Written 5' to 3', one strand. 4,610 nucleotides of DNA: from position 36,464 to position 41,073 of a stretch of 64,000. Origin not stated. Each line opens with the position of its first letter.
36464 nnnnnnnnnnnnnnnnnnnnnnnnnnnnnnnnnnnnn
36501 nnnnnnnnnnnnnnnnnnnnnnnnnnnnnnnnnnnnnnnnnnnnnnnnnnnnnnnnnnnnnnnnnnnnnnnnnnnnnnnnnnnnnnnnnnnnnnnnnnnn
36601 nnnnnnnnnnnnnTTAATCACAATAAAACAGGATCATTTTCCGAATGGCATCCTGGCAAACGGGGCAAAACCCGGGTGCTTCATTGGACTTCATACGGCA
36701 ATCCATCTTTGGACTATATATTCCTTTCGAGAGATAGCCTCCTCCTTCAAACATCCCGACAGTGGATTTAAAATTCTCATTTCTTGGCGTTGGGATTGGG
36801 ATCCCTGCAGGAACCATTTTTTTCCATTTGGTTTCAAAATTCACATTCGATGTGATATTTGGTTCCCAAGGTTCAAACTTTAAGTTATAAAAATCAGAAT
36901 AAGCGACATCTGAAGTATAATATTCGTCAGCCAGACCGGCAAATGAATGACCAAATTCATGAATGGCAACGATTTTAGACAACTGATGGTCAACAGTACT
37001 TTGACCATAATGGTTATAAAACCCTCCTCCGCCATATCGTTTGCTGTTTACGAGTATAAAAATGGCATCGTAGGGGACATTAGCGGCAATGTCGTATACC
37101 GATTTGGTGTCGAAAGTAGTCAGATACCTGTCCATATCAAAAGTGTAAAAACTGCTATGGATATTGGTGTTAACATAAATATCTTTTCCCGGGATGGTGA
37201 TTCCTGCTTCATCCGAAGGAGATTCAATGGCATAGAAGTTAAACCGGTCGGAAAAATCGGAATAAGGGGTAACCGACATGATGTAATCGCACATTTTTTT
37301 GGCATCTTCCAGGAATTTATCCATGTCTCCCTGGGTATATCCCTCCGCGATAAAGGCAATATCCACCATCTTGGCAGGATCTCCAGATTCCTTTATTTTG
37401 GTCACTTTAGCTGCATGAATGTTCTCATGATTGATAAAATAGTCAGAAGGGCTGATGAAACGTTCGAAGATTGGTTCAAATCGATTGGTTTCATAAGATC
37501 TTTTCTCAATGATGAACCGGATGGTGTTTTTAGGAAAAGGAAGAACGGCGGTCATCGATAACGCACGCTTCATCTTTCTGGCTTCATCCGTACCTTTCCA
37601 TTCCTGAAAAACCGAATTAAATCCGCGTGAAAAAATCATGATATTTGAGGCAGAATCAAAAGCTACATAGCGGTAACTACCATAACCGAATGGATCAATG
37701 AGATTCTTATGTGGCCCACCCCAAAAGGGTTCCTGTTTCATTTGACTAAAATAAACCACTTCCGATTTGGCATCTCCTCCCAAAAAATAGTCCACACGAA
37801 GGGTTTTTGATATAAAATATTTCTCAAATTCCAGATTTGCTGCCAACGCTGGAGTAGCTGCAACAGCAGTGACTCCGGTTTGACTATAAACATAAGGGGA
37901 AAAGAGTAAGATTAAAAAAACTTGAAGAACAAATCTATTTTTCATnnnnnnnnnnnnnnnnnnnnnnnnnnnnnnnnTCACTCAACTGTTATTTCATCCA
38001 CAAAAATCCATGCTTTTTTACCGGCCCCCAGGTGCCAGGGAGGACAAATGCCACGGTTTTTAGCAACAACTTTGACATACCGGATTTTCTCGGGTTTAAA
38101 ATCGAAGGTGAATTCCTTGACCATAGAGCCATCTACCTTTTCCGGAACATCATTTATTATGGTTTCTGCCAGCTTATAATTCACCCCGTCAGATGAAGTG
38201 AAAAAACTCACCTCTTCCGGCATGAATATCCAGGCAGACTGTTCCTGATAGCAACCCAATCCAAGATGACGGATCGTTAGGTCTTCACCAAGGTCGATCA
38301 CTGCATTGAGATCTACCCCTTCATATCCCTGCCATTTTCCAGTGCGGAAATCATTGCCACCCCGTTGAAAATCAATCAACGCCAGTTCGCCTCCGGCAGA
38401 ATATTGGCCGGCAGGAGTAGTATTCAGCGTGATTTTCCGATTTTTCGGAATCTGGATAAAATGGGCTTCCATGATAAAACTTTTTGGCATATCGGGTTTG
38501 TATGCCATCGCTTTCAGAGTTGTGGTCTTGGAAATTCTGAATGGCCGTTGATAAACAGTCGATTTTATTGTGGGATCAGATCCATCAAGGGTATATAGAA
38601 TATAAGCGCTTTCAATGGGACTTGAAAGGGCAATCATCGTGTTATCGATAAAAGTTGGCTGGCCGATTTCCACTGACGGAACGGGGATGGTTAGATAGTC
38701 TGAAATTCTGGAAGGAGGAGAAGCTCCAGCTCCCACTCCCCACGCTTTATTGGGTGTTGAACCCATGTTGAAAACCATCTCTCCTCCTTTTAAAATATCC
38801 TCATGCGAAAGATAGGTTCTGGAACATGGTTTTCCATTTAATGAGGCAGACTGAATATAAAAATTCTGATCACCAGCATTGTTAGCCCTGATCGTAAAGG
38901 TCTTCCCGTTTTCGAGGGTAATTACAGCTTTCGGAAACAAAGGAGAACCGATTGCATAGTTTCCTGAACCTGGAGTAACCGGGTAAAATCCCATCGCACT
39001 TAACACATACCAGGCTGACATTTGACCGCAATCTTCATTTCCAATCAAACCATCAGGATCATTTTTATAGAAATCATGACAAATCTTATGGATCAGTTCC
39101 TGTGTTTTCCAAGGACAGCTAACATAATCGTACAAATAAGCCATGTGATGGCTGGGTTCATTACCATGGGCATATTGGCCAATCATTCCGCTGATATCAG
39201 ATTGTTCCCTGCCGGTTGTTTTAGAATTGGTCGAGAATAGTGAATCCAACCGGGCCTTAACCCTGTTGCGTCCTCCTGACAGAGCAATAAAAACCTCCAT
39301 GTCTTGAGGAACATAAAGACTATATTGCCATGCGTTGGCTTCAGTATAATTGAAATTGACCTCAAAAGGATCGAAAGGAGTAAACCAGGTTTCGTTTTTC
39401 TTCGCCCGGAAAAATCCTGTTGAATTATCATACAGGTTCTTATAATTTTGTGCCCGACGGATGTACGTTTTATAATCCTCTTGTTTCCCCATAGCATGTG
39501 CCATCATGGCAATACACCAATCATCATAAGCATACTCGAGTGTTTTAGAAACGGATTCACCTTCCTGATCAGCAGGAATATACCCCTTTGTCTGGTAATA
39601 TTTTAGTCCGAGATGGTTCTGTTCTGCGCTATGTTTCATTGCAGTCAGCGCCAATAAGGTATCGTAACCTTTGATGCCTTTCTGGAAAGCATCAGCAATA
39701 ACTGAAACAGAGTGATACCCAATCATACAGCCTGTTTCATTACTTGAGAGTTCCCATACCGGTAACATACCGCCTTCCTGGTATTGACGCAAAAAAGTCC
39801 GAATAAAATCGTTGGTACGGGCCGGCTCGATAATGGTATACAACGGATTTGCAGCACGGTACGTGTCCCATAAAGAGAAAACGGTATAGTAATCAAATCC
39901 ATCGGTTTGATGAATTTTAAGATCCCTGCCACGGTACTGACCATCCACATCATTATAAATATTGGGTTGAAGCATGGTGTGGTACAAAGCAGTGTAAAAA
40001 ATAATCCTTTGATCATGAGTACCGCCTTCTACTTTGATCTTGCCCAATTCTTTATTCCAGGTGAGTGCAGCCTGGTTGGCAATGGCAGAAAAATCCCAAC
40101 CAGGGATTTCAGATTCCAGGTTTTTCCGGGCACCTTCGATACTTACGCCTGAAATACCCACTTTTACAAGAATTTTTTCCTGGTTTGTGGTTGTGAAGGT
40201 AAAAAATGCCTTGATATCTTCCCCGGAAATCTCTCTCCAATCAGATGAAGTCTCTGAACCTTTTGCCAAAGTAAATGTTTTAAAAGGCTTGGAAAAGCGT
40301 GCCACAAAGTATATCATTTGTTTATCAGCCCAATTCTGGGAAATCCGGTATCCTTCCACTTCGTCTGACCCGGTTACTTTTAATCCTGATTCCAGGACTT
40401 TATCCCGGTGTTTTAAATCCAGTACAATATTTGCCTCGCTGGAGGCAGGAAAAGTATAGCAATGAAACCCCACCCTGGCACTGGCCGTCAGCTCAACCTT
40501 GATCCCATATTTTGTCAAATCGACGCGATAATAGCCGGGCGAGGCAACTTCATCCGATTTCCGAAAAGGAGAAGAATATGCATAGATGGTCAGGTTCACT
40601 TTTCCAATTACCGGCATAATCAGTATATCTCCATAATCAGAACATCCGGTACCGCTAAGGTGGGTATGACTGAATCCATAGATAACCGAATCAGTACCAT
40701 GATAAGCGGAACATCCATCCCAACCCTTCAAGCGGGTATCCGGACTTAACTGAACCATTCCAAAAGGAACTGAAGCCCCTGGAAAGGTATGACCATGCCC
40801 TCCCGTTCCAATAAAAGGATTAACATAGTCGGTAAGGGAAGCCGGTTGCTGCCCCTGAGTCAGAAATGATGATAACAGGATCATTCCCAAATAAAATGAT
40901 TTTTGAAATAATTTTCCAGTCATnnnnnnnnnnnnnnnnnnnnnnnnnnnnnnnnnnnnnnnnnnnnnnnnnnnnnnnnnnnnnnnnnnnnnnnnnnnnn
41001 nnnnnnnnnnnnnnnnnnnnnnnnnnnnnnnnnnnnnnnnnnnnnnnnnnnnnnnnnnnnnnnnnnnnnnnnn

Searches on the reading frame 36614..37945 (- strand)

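Call 24: search_protein_families(library=pfam, proteins=[window:36614-37945:-], max_evalue=0.001)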
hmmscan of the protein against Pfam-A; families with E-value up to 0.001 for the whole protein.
window:36614-37945:- (443 aa): 2 families
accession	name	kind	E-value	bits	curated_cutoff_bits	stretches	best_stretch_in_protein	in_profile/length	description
PF09471.16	Peptidase_M64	-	8.4e-72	242.3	26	2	183-389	2-208/302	IgA Peptidase M64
PF16217.10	M64_N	-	2.2e-35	121.3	27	1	39-153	1-115/122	Peptidase M64 N-terminus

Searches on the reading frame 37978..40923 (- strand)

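Call 24: search_protein_families(library=pfam, proteins=[window:37978-40923:-], max_evalue=0.001)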
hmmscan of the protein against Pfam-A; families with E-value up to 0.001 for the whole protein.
window:37978-40923:- (981 aa): 5 families
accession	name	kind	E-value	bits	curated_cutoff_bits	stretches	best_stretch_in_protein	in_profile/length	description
PF07971.18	Glyco_hydro_92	-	1.8e-188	627.7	24.6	1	264-722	1-464/464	Glycosyl hydrolase family 92 catalytic domain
PF17678.7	Glyco_hydro_92N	-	8.5e-89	297.9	34.5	1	33-258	1-236/236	Glycosyl hydrolase family 92 N-terminal domain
PF13287.12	Fn3_assoc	-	1.1e-15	57.9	23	1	764-815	1-52/59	Fn3 associated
PF13290.12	CHB_HEX_C_1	-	1.8e-15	57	22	1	757-816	5-64/67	Chitobiase/beta-hexosaminidase C-terminal domain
PF00754.31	F5_F8_type_C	-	3.5e-07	30.8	28.2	1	841-956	9-114/127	F5/8 type C domain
